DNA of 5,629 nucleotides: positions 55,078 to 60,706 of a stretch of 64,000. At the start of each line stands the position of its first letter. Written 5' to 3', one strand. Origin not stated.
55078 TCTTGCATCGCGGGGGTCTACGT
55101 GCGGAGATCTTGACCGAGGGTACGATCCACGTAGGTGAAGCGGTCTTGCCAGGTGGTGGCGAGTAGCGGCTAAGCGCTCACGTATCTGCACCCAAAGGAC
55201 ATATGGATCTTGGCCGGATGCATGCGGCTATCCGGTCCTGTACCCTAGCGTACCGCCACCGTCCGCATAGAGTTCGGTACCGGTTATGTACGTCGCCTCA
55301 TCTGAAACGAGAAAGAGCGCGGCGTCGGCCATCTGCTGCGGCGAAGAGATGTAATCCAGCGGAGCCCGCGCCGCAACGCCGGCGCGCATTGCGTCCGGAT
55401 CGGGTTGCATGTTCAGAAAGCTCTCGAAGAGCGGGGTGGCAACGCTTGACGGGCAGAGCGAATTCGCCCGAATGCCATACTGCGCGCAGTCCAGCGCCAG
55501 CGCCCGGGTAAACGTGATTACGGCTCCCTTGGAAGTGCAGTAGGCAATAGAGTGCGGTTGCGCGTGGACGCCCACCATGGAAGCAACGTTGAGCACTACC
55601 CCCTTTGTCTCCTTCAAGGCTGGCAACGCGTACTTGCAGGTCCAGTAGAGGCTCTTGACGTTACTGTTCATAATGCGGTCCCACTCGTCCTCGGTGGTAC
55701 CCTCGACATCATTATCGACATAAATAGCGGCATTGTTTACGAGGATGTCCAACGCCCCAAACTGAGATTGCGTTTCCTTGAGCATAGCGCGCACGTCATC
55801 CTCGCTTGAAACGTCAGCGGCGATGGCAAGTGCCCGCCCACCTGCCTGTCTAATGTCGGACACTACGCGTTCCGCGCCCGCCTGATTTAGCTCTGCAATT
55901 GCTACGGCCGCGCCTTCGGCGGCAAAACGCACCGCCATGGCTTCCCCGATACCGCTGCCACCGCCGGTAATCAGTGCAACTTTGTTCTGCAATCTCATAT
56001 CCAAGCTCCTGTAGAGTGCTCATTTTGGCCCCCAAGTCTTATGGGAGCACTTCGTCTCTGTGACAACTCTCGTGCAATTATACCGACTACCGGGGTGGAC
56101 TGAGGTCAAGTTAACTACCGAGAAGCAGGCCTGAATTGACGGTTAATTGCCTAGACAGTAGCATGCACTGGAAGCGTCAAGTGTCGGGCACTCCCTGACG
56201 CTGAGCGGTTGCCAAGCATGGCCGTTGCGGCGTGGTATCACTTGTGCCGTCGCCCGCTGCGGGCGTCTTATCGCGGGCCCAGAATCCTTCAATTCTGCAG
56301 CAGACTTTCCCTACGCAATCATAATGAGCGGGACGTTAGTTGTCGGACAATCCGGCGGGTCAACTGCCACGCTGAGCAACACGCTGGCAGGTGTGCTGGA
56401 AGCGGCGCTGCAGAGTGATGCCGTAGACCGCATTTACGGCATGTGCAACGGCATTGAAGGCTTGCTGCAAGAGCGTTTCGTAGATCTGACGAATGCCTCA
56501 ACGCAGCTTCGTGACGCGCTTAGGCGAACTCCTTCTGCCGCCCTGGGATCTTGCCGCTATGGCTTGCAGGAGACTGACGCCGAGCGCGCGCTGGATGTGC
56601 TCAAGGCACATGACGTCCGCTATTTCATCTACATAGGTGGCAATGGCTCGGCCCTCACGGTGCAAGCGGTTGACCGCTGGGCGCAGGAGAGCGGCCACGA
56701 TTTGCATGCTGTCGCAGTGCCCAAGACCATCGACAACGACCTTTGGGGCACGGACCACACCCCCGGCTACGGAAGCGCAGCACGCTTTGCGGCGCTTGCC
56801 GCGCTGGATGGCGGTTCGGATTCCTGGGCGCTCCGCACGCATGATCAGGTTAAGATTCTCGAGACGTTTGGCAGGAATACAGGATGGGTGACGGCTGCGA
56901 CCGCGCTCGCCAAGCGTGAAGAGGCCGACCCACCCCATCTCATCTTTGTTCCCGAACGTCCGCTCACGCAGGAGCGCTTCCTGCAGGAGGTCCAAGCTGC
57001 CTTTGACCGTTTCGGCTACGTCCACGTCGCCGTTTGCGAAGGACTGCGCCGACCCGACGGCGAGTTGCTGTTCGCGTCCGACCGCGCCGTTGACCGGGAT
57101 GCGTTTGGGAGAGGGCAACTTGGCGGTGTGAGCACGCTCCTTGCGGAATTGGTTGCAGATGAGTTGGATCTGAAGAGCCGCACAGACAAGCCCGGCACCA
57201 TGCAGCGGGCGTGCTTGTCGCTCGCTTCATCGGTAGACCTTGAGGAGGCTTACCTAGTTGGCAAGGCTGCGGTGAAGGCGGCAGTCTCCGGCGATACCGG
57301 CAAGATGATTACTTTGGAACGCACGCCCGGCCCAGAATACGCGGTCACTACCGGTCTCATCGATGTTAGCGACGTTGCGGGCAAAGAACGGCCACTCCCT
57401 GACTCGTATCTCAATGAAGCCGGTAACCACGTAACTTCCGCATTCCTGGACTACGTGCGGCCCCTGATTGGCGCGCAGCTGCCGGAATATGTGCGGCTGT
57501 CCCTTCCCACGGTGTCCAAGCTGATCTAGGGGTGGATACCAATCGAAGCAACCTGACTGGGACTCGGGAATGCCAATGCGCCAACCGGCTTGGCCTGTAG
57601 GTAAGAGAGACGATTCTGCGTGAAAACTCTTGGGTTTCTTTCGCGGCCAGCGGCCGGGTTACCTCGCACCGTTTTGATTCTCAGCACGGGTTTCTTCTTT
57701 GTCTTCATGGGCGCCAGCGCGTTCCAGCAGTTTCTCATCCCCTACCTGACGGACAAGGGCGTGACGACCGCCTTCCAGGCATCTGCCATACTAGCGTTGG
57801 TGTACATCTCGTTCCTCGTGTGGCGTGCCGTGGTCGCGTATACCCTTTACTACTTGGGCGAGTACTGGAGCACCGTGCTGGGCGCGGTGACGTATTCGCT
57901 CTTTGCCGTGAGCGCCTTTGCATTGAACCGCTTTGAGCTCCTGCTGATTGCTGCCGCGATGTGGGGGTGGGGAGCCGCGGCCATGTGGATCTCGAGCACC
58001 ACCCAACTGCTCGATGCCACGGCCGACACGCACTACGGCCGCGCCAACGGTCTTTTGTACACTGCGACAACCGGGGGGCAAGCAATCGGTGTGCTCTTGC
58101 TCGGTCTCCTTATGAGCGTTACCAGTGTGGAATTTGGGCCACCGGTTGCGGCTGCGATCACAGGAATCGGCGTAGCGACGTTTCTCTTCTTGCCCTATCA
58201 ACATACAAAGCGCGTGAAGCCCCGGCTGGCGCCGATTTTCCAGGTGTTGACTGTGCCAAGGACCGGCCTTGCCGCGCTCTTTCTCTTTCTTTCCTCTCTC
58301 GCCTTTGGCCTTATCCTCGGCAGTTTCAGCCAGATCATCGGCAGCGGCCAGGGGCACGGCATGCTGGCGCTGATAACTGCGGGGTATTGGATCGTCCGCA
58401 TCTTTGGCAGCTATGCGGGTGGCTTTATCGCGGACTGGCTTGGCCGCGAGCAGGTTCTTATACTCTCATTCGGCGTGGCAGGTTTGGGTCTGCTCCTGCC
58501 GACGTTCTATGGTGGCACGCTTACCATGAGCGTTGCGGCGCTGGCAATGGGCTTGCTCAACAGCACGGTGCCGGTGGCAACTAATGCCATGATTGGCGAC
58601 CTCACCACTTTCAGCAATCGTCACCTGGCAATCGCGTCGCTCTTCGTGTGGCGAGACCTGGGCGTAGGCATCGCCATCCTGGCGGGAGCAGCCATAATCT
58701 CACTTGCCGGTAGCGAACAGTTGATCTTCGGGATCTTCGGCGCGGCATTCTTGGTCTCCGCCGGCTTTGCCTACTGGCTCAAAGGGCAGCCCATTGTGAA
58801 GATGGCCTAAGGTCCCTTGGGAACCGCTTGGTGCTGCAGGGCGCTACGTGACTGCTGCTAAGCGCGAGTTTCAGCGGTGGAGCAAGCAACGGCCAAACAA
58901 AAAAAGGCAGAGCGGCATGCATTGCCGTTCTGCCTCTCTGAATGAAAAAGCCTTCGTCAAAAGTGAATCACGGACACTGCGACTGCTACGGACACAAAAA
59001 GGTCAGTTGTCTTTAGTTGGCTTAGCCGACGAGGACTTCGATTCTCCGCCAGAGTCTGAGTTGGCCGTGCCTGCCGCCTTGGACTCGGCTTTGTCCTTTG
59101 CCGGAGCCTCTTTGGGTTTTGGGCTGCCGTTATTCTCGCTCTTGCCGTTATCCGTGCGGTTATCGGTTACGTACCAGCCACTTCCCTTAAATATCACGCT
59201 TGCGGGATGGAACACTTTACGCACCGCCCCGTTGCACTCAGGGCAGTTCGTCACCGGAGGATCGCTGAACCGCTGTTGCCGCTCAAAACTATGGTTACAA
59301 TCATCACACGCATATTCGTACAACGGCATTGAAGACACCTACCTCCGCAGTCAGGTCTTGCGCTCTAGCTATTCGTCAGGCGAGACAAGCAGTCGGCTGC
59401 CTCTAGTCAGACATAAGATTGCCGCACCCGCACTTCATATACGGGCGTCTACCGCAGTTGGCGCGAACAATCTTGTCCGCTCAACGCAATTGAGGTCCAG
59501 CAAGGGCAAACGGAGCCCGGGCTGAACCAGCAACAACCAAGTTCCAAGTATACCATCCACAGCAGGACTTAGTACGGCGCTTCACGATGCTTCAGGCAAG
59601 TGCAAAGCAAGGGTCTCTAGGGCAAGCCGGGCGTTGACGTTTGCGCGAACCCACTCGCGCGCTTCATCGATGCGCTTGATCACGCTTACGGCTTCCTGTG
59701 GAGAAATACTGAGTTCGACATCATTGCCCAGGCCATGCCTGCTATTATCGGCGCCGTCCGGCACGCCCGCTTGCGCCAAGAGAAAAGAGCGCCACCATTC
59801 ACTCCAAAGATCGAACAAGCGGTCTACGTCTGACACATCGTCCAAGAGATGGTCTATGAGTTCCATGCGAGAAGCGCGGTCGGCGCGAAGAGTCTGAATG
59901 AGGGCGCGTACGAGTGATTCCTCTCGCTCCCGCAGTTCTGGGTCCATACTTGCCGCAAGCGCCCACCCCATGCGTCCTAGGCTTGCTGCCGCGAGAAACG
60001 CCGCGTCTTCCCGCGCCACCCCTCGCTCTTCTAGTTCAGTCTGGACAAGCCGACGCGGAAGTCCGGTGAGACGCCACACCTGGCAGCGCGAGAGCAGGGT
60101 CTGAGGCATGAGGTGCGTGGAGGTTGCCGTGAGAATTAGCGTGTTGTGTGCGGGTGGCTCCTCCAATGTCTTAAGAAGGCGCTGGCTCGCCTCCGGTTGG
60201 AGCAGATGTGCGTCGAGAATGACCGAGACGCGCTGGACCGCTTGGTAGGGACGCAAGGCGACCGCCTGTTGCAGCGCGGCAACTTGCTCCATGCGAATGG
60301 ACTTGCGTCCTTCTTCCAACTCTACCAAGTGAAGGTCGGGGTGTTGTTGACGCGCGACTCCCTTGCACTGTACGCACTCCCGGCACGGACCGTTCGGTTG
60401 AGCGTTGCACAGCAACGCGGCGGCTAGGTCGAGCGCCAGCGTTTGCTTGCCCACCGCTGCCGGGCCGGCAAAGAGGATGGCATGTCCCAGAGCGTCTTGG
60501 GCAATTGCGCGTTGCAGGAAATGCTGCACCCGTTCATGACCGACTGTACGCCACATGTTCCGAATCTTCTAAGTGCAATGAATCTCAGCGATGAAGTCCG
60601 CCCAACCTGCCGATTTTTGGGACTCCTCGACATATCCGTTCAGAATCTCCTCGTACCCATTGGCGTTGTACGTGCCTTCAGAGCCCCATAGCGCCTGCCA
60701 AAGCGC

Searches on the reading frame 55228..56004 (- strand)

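Call 69: search_protein_families(library=pfam, proteins=[window:55228-56004:-], max_evalue=0.00001)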
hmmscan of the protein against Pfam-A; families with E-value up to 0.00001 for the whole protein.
window:55228-56004:- (258 aa): 3 families
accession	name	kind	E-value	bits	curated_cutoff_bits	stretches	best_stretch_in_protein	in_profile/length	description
PF13561.12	adh_short_C2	-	1.2e-61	208.7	27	1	17-251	6-235/236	Enoyl-(Acyl carrier protein) reductase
PF00106.31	adh_short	-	1.1e-55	188.7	26.6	1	8-196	1-190/195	short chain dehydrogenase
PF08659.16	KR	-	2.5e-13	50.8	22.6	1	10-182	3-172/180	KR domain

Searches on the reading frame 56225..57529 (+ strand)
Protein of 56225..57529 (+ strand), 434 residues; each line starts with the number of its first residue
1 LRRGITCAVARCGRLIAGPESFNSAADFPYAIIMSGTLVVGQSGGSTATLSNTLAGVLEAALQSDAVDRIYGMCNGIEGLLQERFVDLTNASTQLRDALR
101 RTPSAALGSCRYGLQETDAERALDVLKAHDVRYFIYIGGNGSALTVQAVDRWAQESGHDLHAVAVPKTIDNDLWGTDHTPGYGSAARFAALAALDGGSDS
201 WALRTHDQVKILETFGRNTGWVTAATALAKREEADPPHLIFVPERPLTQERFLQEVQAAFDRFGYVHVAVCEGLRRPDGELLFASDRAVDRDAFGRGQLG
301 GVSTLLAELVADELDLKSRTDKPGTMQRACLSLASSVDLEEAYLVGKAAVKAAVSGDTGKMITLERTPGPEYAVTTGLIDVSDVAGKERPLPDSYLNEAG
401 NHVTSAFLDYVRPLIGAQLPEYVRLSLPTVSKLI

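Call 70: search_protein_families(library=pfam, proteins=[window:56225-57529:+], max_evalue=0.00001)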
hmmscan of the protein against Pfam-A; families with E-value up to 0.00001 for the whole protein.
window:56225-57529:+ (434 aa): 1 family
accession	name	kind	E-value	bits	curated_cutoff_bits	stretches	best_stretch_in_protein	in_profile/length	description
PF00365.25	PFK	-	4.5e-43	148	30.9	1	39-351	3-275/277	Phosphofructokinase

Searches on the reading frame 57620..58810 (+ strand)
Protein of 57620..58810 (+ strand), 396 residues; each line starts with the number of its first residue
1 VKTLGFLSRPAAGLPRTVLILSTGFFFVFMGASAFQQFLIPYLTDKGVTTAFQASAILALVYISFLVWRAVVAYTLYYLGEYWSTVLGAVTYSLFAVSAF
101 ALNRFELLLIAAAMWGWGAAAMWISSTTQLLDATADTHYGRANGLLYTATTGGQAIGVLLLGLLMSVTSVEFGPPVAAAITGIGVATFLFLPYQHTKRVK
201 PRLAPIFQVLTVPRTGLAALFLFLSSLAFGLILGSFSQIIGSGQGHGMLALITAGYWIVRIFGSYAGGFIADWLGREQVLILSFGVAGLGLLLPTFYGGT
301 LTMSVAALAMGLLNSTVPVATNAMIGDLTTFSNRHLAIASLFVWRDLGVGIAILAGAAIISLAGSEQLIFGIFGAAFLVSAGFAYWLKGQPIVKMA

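Call 70: search_protein_families(library=pfam, proteins=[window:57620-58810:+], max_evalue=0.00001)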
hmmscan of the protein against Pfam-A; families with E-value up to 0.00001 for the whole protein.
window:57620-58810:+ (396 aa): 2 families
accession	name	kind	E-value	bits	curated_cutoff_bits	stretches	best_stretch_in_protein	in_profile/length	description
PF07690.21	MFS_1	-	7.3e-21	74.9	33.4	2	22-242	2-227/347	Major Facilitator Superfamily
PF05978.22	UNC-93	-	2e-06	27.7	22.9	1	58-168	14-123/379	Ion channel regulatory protein UNC-93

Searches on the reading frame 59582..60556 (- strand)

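Call 70: search_protein_families(library=pfam, proteins=[window:59582-60556:-], max_evalue=0.00001)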
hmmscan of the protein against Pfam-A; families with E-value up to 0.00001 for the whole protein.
window:59582-60556:- (324 aa): 1 family
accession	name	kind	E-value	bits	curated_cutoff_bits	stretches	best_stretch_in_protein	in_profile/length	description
PF13177.12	DNA_pol3_delta2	-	5.2e-42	144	27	1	7-164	2-158/161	DNA polymerase III, delta subunit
